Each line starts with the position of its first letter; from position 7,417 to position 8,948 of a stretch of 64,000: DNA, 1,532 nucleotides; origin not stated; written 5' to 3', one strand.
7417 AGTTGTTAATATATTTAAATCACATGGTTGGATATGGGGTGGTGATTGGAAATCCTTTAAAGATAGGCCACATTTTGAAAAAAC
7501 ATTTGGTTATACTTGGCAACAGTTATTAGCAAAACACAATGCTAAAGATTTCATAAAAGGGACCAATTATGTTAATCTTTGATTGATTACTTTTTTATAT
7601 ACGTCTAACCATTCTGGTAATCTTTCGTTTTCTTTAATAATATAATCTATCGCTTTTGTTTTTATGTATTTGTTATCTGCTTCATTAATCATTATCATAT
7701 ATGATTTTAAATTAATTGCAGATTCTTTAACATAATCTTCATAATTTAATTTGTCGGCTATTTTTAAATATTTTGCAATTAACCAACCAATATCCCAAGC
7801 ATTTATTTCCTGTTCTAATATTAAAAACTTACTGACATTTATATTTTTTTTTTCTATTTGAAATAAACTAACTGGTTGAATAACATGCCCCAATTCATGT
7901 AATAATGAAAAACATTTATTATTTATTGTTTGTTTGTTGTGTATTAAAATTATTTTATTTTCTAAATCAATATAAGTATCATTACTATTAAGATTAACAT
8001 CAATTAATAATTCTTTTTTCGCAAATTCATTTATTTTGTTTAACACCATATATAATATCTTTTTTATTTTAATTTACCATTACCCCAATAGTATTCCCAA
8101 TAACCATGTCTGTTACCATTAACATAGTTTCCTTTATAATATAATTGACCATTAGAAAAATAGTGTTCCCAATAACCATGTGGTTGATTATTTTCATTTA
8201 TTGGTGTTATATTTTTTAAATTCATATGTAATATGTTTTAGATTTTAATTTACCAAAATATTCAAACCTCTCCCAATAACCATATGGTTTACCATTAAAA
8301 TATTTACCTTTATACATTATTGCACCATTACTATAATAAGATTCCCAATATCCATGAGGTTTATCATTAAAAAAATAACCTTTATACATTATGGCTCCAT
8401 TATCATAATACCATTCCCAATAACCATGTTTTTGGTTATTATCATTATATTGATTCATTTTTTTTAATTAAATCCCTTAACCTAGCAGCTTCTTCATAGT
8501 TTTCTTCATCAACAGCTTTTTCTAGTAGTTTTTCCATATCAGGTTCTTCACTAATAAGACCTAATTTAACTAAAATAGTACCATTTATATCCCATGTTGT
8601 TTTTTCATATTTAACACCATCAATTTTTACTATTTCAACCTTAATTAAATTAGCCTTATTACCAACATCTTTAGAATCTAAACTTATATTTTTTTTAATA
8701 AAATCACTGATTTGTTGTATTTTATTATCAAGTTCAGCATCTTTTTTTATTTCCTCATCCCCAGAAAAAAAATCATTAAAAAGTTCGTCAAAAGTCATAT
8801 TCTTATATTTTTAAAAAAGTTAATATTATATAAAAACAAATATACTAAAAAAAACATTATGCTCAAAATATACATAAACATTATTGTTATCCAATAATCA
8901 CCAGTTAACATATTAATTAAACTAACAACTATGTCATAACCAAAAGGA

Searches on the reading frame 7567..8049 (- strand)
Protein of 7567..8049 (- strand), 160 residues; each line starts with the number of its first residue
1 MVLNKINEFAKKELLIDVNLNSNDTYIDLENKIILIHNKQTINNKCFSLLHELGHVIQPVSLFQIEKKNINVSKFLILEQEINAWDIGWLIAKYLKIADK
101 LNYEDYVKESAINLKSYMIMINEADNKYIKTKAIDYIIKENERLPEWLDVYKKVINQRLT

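Call 13: search_protein_families(library=pfam, proteins=[window:7567-8049:-], max_evalue=0.01)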
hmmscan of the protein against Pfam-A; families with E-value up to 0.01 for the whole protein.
window:7567-8049:- (160 aa): 2 families
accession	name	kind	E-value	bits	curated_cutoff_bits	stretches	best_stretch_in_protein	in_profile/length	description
PF06114.19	Peptidase_M78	-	3.6e-06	27.2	22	1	24-61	21-58/123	IrrE N-terminal-like domain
PF20573.4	DUF6782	-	0.0041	16.8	27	1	3-62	48-107/241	Putative metallopeptidase family (DUF6782)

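Call 14: search_protein_families(library=phrogs, proteins=[window:7567-8049:-], max_evalue=0.001)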
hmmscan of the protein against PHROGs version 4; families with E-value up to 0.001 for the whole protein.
window:7567-8049:- (160 aa): 1 family
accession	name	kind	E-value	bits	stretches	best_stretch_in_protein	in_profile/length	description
phrog_87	-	other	0.00068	20.4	0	13-140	49-189/227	metallo-protease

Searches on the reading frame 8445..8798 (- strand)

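Call 13: search_protein_families(library=pfam, proteins=[window:8445-8798:-], max_evalue=0.01)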
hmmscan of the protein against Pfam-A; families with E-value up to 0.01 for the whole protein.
window:8445-8798:- (117 aa): 1 family
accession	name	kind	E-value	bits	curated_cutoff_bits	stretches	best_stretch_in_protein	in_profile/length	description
PF02151.25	UVR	-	4.9e-09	36.1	21.5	1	87-113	6-32/36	UvrB/uvrC motif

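Call 14: search_protein_families(library=phrogs, proteins=[window:8445-8798:-], max_evalue=0.001)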
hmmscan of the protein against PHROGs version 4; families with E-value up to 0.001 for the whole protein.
window:8445-8798:- (117 aa): 0 families
